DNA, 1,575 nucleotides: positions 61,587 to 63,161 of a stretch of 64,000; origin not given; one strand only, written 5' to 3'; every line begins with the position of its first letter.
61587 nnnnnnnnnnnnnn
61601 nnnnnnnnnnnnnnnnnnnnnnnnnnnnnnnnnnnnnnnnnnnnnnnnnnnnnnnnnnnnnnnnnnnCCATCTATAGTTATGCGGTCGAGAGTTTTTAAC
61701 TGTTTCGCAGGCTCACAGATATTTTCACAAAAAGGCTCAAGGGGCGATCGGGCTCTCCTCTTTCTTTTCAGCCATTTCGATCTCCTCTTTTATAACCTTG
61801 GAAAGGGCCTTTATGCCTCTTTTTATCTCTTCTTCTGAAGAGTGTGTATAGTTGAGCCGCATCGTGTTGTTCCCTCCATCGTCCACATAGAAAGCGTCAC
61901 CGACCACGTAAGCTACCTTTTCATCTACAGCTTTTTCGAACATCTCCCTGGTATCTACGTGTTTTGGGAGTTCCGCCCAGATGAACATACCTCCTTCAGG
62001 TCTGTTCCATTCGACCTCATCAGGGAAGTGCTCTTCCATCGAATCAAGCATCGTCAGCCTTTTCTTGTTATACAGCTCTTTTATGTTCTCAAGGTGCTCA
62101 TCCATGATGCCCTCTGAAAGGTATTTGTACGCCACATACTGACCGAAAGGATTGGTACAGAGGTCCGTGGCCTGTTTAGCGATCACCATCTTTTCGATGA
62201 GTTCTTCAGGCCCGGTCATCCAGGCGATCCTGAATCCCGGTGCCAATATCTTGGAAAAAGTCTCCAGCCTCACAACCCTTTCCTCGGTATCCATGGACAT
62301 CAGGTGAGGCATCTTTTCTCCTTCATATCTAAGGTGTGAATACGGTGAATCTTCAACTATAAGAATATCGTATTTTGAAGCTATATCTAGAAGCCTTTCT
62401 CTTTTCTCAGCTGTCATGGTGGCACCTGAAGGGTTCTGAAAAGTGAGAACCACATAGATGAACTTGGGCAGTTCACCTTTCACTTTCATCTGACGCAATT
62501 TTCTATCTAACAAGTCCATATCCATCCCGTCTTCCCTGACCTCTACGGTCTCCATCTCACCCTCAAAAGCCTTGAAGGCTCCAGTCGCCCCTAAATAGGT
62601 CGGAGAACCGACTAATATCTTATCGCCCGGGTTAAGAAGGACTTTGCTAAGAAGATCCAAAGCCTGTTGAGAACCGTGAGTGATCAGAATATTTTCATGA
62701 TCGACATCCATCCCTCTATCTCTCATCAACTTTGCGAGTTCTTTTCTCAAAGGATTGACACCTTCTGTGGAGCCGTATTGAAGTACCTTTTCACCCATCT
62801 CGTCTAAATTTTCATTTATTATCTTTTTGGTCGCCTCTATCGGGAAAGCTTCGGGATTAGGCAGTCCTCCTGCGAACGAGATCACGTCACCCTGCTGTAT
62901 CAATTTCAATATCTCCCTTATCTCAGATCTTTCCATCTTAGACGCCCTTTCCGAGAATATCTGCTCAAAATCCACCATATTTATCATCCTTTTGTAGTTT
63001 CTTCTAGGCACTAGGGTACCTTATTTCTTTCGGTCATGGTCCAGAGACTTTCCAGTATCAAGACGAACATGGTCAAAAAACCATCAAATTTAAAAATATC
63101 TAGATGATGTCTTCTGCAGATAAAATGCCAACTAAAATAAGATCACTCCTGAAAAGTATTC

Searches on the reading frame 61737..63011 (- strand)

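Call 12: search_protein_families(library=pfam, proteins=[window:61737-63011:-], max_evalue=0.001)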
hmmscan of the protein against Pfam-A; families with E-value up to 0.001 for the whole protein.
window:61737-63011:- (424 aa): 4 families
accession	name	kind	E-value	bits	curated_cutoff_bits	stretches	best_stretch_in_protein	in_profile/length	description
PF00155.27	Aminotran_1_2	-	6.4e-42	144.5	19.7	1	61-403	19-361/361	Aminotransferase class I and II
PF12897.13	Asp_aminotransf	-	6.1e-12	45.5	27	1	128-408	123-410/421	Aspartate amino-transferase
PF01212.27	Beta_elim_lyase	-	2.7e-05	24.1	27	1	78-221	27-168/288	Beta-eliminating lyase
PF00202.27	Aminotran_3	-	3.5e-05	23.1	30.5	1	249-405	254-401/403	Aminotransferase class-III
